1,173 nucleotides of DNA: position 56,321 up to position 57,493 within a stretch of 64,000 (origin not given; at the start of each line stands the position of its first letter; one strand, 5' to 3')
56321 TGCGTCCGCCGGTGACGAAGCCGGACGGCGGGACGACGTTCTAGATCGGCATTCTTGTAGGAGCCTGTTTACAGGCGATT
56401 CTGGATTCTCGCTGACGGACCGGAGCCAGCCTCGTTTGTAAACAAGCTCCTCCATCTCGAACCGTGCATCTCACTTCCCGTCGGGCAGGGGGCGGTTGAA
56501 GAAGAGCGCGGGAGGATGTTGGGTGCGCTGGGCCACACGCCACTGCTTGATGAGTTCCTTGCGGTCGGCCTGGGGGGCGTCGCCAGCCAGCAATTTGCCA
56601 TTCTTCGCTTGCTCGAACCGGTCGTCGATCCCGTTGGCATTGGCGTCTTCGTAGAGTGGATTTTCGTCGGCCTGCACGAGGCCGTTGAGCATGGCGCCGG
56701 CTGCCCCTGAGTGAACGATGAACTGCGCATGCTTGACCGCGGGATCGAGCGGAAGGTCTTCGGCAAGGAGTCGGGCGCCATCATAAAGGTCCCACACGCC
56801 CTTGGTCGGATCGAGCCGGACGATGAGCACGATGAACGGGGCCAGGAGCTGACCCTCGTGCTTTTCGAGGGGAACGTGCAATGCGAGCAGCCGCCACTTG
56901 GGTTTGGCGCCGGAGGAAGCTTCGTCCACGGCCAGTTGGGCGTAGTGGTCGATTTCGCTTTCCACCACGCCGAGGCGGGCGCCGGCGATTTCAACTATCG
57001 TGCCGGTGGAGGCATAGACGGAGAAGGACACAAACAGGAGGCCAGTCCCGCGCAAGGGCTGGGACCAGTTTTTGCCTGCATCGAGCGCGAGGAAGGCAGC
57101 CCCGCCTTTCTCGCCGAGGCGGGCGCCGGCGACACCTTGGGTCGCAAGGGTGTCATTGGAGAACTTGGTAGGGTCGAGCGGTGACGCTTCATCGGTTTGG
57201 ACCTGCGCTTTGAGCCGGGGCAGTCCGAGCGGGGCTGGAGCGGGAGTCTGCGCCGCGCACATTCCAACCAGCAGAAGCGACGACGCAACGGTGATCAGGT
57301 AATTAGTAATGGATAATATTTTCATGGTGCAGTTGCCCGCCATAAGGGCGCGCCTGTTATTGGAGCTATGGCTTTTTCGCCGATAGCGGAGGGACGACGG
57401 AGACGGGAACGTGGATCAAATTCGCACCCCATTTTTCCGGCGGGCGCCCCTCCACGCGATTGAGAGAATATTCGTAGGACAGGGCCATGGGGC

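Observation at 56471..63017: Lower-GC four-gene surface operon of unknown function (tail-fibre-like protein + FN3 giant + coupled HEAT-like membrane protein + secreted protein): best candidate for an undescribed system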

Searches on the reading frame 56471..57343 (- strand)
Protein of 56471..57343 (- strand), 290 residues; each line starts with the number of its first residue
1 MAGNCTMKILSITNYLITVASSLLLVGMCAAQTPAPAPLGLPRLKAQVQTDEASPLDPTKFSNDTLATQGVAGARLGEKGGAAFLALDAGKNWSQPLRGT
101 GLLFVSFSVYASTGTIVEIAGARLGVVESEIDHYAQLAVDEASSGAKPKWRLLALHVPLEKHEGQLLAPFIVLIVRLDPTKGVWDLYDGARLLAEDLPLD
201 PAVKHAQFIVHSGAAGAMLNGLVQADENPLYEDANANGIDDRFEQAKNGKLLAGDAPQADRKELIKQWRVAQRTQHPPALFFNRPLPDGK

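Call 3: search_protein_families(library=pfam, proteins=[window:56471-57343:-], max_evalue=0.1)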
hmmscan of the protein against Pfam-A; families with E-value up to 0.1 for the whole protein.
window:56471-57343:- (290 aa): 0 families

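Call 4: search_protein_families(library=ncbifam, proteins=[window:56471-57343:-], max_evalue=0.1)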
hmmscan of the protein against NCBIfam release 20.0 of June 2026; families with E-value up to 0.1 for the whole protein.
window:56471-57343:- (290 aa): 0 families

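Call 5: search_protein_families(library=phrogs, proteins=[window:56471-57343:-], max_evalue=0.1)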
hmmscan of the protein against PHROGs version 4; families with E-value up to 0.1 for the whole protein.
window:56471-57343:- (290 aa): 0 families

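Call 6: search_protein_families(library=padloc, proteins=[window:56471-57343:-], max_evalue=0.1)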
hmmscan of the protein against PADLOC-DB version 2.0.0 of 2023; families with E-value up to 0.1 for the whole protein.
window:56471-57343:- (290 aa): 0 families

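Call 22: find_homologous_proteins(query=window:56474-57343:-, max_evalue=0.001)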
Query window:56474-57343:- (290 aa): 179 proteins with E <= 0.001 among 8000 candidates; the best 120 are listed.
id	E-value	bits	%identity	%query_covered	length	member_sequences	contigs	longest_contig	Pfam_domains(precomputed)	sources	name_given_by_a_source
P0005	3.3e-189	645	100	100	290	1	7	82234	-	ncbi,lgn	-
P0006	1.1e-125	437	73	98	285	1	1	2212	-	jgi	jgi:hypothetical protein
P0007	2.7e-100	353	60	98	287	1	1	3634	-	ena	-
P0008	4.3e-98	346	60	98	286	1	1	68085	-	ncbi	-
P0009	9.7e-98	345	58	98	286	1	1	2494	-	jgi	jgi:hypothetical protein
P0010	3.7e-96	340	58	99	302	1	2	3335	-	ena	-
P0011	1.3e-93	331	63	86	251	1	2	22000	-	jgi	jgi:hypothetical protein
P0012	8.1e-92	326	57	98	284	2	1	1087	-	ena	-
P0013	2.4e-90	321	59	92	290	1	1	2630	-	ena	-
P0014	3.0e-89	317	56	98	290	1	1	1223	-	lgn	-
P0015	1.7e-88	315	56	98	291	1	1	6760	-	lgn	-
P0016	2.9e-88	314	54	97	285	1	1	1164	-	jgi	jgi:hypothetical protein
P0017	1.2e-86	309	60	87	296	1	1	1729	-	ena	-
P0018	1.4e-86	308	57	91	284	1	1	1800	-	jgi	jgi:hypothetical protein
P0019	2.1e-86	308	55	100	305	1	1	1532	-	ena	-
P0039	6.1e-68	247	50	87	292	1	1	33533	-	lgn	-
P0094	2.4e-60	222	48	89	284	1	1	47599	-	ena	-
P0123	2.4e-58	216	50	79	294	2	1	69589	-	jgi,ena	-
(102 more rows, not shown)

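Call 24: find_related_loci(query=A1, collection=genome_contigs, flank=10000)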
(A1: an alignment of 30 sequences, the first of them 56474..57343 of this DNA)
Query A1 (290 aa) in genome_contigs; peptide patterns used: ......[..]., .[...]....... (x = any residue, [..] = any of these).
115 stretches matched a pattern; 22 encode a relative of the query (tblastn E <= 1e-3); 21 distinct loci.
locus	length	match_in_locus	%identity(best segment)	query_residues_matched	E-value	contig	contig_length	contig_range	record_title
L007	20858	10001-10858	60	7-290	2e-105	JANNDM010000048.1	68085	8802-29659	MAG: Verrucomicrobiota bacterium isolate OTE_75_metabat_8 OTE_75_k141_2838607, whole genome shotgun sequence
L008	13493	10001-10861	47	4-288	3e-77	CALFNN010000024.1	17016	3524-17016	MAG TPA_asm: uncultured Opitutaceae bacterium isolate ERR1654122_bin.5_CONCOCT_v1.1_MAG genome assembly, contig: ERZ1505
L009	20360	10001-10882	47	2-290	4e-73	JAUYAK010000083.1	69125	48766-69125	MAG: Opitutaceae bacterium isolate C18_metabat.bin.8 C18_k141_427440, whole genome shotgun sequence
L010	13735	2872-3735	45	4-289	3e-70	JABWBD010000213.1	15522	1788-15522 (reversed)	MAG: Pirellulales bacterium isolate MAG_21 scaffold_4980, whole genome shotgun sequence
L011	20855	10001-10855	47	7-288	5e-70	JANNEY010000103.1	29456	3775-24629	MAG: Opitutaceae bacterium isolate OTE_75_metabat_356 OTE_75_k141_3162149, whole genome shotgun sequence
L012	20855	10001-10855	45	7-288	5e-67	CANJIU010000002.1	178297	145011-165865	MAG: Opitutae bacterium isolate RH-23may17-1042 genome assembly, contig: RH-23may17-C423, whole genome shotgun sequence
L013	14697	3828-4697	45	6-288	4e-66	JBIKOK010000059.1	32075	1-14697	MAG: Opitutaceae bacterium isolate ME2014-11-02_3300042937_group5_bin77 Rohwer_bin2636_scaffold_529_c1, whole genome sho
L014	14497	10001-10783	47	31-288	6e-65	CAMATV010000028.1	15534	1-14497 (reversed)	MAG: Opitutus sp. GAS368 isolate LH-05nov19-62 genome assembly, contig: LH-05nov19-C8563, whole genome shotgun sequence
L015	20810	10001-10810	46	23-285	3e-64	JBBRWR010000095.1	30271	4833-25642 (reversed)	MAG: Opitutales bacterium isolate La4_metabat2.052 La4_metabat2.052_K_2588526_L_30271_cov_20.9608, whole genome shotgun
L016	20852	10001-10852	45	7-288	4e-64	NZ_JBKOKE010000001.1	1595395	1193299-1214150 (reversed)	Horticoccus sp. 23ND18S-11 23ND18S-11_1, whole genome shotgun sequence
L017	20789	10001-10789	45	36-289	7e-62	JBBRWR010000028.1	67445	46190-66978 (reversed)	MAG: Opitutales bacterium isolate La4_metabat2.052 La4_metabat2.052_K_3031102_L_67445_cov_23.7082, whole genome shotgun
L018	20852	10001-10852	45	11-288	7e-61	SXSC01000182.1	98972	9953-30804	MAG: Opitutaceae bacterium isolate F1-140-MAGs074 F1-140__c258681, whole genome shotgun sequence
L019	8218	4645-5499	43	14-288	3e-59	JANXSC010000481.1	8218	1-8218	MAG: Opitutaceae bacterium isolate 336R_metabat_45 336R_k141_2336264, whole genome shotgun sequence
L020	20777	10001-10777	46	39-290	6e-59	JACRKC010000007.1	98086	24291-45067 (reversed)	MAG: Verrucomicrobia bacterium isolate NC_groundwater_1845_Pr3_B-0.1um_67_23 SR-2_scaffold_141_71875, whole genome shotg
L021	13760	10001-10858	45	7-290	3e-69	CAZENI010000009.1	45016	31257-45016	MAG TPA_asm: uncultured Opitutus sp. isolate SRP292972_co3_40 genome assembly, contig: NODE_607_length_45016_cov_5.45530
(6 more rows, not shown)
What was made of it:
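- Several MAGs have 2 to at least 4 copies, and contigs break inside g4 (call 24).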

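Call 39: search_solved_structures(query=A1, max_evalue=10, show_alignments=2)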
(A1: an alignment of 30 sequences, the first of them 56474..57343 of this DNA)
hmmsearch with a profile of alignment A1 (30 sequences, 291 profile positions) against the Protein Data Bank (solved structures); distinct sequences matched with E-value up to 10: 0.

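Call 40: search_protein_families(library=pfam, proteins=[L007:5590-8853:+, L009:3768-8978:+, L011:3871-8934:+, L018:5604-8813:+, L016:5137-9534:+, L010:1-1779:+], max_evalue=0.01)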
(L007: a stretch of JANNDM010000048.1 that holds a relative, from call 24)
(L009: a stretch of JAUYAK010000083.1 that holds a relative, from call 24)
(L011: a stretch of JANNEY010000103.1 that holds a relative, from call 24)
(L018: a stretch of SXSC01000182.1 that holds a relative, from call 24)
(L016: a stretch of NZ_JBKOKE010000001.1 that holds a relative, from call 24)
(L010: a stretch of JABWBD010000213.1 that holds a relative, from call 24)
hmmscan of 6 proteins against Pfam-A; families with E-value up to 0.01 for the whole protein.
L007:5590-8853:+ (1088 aa): 6 families
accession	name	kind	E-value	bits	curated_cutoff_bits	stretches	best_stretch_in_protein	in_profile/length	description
PF00041.27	fn3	-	6.3e-08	33.2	25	1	357-425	2-76/84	Fibronectin type III domain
PF05057.20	DUF676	-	1.1e-06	28.7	20.3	1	795-887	37-130/217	Putative serine esterase (DUF676)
PF12146.15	Hydrolase_4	-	2.4e-05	24.2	27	1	807-857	49-99/239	Serine aminopeptidase, S33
PF07819.20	PGAP1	-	0.00011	22.5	24.3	1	824-887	79-134/233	PGAP1-like alpha/beta domain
PF02089.21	Palm_thioest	-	0.0013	19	26.8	1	811-885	49-113/254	Palmitoyl protein thioesterase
PF00561.26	Abhydrolase_1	-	0.0042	17.2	25.8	0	725-857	3-92/245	alpha/beta hydrolase fold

L009:3768-8978:+ (1737 aa): 3 families
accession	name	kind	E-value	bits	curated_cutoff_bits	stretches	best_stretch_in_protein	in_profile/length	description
PF05345.18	He_PIG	-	1.4e-08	35.5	24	1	480-558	2-87/96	Putative Ig domain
PF00041.27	fn3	-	5.6e-07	30.1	25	1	677-752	5-83/84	Fibronectin type III domain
PF07705.17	CARDB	-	0.0045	17.6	22.7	0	78-148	11-77/101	CARDB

L011:3871-8934:+ (1688 aa): 5 families
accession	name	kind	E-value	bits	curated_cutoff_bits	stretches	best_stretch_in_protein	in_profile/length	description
PF00041.27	fn3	-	2.1e-08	34.7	25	1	568-661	2-83/84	Fibronectin type III domain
PF05990.18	DUF900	-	1.5e-06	28.3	20.5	1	1342-1452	18-113/232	Alpha/beta hydrolase of unknown function (DUF900)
PF16656.11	Pur_ac_phosph_N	-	0.00075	20.5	30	1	593-663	26-93/93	Purple acid Phosphatase, N-terminal domain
PF07705.17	CARDB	-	0.0012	19.5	22.7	0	78-145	11-75/101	CARDB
PF16655.11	PhoD_N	-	0.0075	17.2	30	0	597-650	32-78/90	PhoD-like phosphatase, N-terminal domain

L018:5604-8813:+ (1070 aa): 4 families
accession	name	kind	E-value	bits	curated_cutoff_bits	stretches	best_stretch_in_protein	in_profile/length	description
PF05345.18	He_PIG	-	1.6e-16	60.9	24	2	340-413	9-95/96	Putative Ig domain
PF00801.26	PKD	-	2.8e-05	24.5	23.5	0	376-409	44-77/80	PKD domain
PF24908.1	Ig_SIBA-E_2nd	-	4.9e-05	23.9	27.8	0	360-404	36-79/117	Integrin beta-like protein A-E, second Ig-like domain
PF18911.6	PKD_4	-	0.0022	18.5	27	0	386-413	57-85/85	PKD domain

L016:5137-9534:+ (1466 aa): 2 families
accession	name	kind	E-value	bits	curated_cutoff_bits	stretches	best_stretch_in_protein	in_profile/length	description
PF05345.18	He_PIG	-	7.1e-11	42.8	24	1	366-444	2-96/96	Putative Ig domain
PF00041.27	fn3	-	0.00013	22.5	25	1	450-522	2-74/84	Fibronectin type III domain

L010:1-1779:+ (593 aa): 0 families
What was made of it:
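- The C-terminal slots hold esterase and peptidase-like domains (call 40).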

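Call 43: predict_structure(alignment_id=A1)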
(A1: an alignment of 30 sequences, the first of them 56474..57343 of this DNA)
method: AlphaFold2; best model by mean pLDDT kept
length: 290 residues; sequences in the alignment: 30
mean_pLDDT: 83.8   pTM: 0.78
mean pLDDT of the five models: 83.8, 83.5, 81.7, 80.8, 80.7
residues with pLDDT >= 90: 152; 70-90: 84; 50-70: 44; < 50: 10
segments of 3 or more residues with pLDDT < 50: 29-36
pLDDT, mean of each block of 10 residues (from residue 1): 56 72 56 47 55 63 78 93 94 91 92 97 96 98 83 97 97 93 92 92 82 97 87 82 91 89 92 80 88
secondary structure, 60 per line:
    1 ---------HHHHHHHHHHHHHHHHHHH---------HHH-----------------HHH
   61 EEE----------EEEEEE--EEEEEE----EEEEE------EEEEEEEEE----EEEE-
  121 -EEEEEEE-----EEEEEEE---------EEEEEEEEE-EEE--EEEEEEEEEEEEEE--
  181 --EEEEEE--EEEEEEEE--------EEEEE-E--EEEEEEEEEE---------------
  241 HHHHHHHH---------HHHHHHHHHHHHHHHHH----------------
elements in order: H10-28 E61-63 E74-79 E82-87 E92-96 E103-111 E116-119 E122-128 E134-140 E150-158 E160-162 E165-178 E183-188 E191-198 E207-211 E216-225 H241-248 H258-274
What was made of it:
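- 56471..57325 (-): g4: ~284-aa secreted protein with a predicted ConA/LamG-like jelly roll, a TSP3-like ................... loop and two C-terminal helices; conserved accessory subunit. AF2 pLDDT 83.8, pTM 0.78 (call 43).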

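Call 46: fold_search(model_id=the predicted structure, library=pdb)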
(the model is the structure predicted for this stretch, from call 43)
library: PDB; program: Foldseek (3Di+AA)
matches with E <= 10: 1623; with E <= 0.001: 34
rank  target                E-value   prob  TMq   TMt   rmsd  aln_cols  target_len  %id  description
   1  8c8g_B                6.6e-05  1.00  0.35  0.10  10.1       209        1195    9  Cryo-EM structure of BoNT/Wo-NTNH complex (released 2023-10-04)
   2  9qc7_A                7.8e-05  0.99  0.25  0.08  11.7       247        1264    8  BoNT-NTNH complex from Clostridium botulinum Serotype B1 (released 2025-09-10)
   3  9qco_A                1.1e-04  1.00  0.37  0.13   9.9       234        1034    9  NTNH-HA70 complex from Clostridium botulinum Serotype B1 (released 2025-09-10)
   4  8qft                  1.2e-04  1.00  0.35  0.11   9.3       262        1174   10  X-ray structure of non-toxic non-hemagglutinin (NTNH) protein from botulinum neurotoxin serotype X (released 2024-08-14)
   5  3v0a_B                1.4e-04  1.00  0.32  0.11   9.3       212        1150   11  2.7 angstrom crystal structure of BoNT/Ai in complex with NTNHA (released 2012-03-14)
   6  9qcm_A                1.6e-04  1.00  0.32  0.10  10.0       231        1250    9  Botulinum neurotoxin type B1, 14-subunit, Large Progenitor Toxin Complex (L-PTC) (released 2025-09-10)
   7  1z0h_A                1.6e-04  1.00  0.34  0.24   9.0       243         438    9  N-terminal helix reorients in recombinant C-fragment of Clostridium botulinum type B (released 2005-03-15)
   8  4kbb_B                2.6e-04  0.99  0.25  0.19  11.2       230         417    7  Structure of Botulinum neurotoxin B binding domain in complex with both synaptotagmin II and GD1a (released 2013-07-03)
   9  9qc7_B                2.8e-04  1.00  0.35  0.11   9.0       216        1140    9  BoNT-NTNH complex from Clostridium botulinum Serotype B1 (released 2025-09-10)
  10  5vid_A                3.5e-04  1.00  0.30  0.23   9.2       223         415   10  Receptor binding domain of BoNT/B in complex with mini-protein binder Bot.0671.2 (released 2017-09-20)
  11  3fby_A                3.9e-04  1.00  0.29  0.19   9.5       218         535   11  The crystal structure of the signature domain of cartilage oligomeric matrix protein. (released 2009-06-23)
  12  5vid_C                4.2e-04  1.00  0.32  0.23   6.4       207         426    8  Receptor binding domain of BoNT/B in complex with mini-protein binder Bot.0671.2 (released 2017-09-20)
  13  5mqr                  4.4e-04  1.00  0.36  0.11  11.5       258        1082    8  Sialidase BT_1020 (released 2017-03-22)
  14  8byp_N                4.6e-04  1.00  0.34  0.10   7.4       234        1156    9  Botulinum neurotoxin serotype X in complex with NTNH/X (released 2023-02-08)
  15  5xh9                  4.9e-04  0.99  0.27  0.14  14.3       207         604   12  Aspergillus kawachii beta-fructofuranosidase (released 2017-07-19)
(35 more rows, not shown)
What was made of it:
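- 56471..57325 (-): Foldseek matches to BoNT Hcn/NTNH, galectins, pentraxin and the COMP signature domain, E ~1e-4 (call 46).
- g4 has a lectin-like fold (call 46).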

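Call 88: find_encoding_contigs(protein=P0123, flank=10000, max_places=1)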
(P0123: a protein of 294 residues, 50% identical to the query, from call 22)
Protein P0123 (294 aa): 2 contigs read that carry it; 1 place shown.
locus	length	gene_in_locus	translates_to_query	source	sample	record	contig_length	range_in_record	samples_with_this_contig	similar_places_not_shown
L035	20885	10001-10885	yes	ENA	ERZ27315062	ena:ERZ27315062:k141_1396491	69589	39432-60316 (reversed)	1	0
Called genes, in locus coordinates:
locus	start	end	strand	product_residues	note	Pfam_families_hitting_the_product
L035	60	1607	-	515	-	PF00512:HisKA, PF02518:HATPase_c, PF00072:Response_reg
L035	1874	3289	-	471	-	PF00919:UPF0004, PF04055:Radical_SAM, PF18693:TRAM_2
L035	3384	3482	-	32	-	-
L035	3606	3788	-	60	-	-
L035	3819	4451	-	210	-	PF00072:Response_reg, PF00196:GerE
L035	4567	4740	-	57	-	-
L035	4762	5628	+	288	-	-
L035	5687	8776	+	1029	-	PF18998:Flg_new_2 (faint)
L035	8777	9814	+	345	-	-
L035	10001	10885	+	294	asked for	-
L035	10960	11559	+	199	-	-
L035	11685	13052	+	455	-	PF04230:PS_pyruv_trans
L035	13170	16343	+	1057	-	PF07635:PSCyt1, PF07583:PSCyt2, PF13385:Laminin_G_3, PF07587:PSD1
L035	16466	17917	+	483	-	PF07394:DUF1501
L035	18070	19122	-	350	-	PF09243:Rsm22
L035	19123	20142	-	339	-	PF01476:LysM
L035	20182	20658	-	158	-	PF09832:DUF2059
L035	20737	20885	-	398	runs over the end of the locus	PF13679:Methyltransf_32, PF13649:Methyltransf_25 (weak), PF13847:Methyltransf_31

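Call 89: find_encoding_contigs(protein=P0094, flank=10000, max_places=1)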
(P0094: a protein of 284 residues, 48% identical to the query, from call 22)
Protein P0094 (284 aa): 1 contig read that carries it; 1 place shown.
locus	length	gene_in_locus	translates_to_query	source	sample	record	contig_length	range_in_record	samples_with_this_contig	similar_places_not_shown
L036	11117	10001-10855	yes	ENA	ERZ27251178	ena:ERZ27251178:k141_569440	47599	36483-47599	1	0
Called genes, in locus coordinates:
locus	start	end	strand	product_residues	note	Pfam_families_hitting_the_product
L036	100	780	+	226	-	-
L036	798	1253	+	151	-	PF07963:N_methyl (weak), PF08334:T2SSG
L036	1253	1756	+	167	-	PF07963:N_methyl (weak), PF12019:GspH (weak)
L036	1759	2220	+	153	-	PF07963:N_methyl (faint)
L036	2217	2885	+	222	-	PF07963:N_methyl (weak)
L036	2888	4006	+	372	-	PF21687:T2SSK_1st (faint)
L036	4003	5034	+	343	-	-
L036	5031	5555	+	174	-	-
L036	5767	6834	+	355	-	-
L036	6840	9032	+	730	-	-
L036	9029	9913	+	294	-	-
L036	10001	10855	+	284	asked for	-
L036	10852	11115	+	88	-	?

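Call 90: find_encoding_contigs(protein=P0039, flank=10000, max_places=1)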
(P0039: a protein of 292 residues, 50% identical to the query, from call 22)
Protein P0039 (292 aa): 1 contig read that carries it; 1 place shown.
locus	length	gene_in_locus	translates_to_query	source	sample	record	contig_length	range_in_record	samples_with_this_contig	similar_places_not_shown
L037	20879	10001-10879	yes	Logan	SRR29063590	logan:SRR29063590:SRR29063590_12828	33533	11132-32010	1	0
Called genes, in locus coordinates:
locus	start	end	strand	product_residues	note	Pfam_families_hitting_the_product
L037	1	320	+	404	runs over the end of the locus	PF02491:SHS2_FTSA, PF06723:MreB_Mbl, PF14450:FtsA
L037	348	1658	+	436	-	PF00091:Tubulin, PF12327:FtsZ_C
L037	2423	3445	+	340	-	-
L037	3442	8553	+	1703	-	PF05345:He_PIG, PF00041:fn3, PF05990:DUF900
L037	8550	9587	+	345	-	-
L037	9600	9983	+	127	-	-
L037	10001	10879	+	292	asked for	-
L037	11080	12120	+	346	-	PF01018:GTP1_OBG, PF01926:MMR_HSR1, PF02421:FeoB_N (faint)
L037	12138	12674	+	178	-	-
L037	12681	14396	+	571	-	PF05157:MshEN, PF00437:T2SSE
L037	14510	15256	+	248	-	PF08238:Sel1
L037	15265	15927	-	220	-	PF00881:Nitroreductase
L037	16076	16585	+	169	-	PF07719:TPR_2 (faint), PF13424:TPR_12 (faint), PF13428:TPR_14 (faint), PF13432:TPR_16 (faint), PF14559:TPR_19 (weak)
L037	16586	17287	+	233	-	PF01810:LysE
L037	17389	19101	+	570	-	PF00072:Response_reg, PF08668:HDOD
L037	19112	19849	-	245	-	-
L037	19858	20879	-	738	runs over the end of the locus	PF12805:FUSC-like (weak), PF13515:FUSC_2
